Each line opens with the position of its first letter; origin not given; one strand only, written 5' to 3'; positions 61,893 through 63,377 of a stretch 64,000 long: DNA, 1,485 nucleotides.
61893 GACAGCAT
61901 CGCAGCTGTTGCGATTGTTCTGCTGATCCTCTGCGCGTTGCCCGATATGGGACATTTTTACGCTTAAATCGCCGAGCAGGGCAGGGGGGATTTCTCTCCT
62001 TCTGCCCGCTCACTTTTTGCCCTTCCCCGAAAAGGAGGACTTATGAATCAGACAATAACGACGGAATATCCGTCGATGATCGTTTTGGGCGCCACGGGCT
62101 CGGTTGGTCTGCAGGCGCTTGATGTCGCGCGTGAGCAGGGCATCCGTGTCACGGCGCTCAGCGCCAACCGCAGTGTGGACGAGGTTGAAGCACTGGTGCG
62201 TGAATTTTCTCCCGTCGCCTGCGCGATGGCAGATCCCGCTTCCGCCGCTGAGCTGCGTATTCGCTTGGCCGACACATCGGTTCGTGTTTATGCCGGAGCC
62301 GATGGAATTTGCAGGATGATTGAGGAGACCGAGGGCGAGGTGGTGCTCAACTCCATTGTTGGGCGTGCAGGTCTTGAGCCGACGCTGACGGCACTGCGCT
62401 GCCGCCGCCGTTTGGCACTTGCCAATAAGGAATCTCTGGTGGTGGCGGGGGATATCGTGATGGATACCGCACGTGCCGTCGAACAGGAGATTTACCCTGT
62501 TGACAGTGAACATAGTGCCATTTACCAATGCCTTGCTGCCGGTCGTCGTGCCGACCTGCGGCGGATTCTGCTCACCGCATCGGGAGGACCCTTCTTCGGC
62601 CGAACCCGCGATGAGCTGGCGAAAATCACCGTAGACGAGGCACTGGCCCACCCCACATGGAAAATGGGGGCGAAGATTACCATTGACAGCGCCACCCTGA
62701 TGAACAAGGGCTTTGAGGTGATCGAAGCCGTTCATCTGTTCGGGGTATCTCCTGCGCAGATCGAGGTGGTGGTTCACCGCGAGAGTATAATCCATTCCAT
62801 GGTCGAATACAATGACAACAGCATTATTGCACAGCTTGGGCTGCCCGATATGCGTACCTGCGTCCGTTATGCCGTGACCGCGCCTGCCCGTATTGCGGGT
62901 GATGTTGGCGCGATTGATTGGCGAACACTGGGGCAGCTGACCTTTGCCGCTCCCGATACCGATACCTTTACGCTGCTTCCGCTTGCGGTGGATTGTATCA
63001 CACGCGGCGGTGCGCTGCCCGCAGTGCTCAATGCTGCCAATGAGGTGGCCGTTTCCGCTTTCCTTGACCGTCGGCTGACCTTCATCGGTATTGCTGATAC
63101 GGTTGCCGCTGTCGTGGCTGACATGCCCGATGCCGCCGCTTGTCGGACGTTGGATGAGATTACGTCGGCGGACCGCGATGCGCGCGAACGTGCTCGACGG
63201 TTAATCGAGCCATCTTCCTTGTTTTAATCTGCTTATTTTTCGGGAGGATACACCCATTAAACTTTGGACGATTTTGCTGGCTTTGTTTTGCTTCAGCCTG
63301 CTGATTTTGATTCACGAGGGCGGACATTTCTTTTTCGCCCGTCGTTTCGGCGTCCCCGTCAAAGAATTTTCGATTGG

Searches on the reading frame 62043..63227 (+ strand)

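Call 36: search_protein_families(library=pfam, proteins=[window:62043-63227:+], max_evalue=0.00001)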
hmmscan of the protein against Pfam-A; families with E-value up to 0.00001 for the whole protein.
window:62043-63227:+ (394 aa): 3 families
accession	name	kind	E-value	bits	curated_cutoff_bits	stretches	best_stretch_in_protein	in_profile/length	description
PF08436.17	DXP_redisom_C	-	4.9e-39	132.8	26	1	150-233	1-84/84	1-deoxy-D-xylulose 5-phosphate reductoisomerase C-terminal domain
PF02670.22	DXP_reductoisom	-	2.3e-35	122.5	21.7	1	12-136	1-129/129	1-deoxy-D-xylulose 5-phosphate reductoisomerase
PF13288.12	DXPR_C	-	4.3e-33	114.4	27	1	265-382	1-114/115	DXP reductoisomerase C-terminal domain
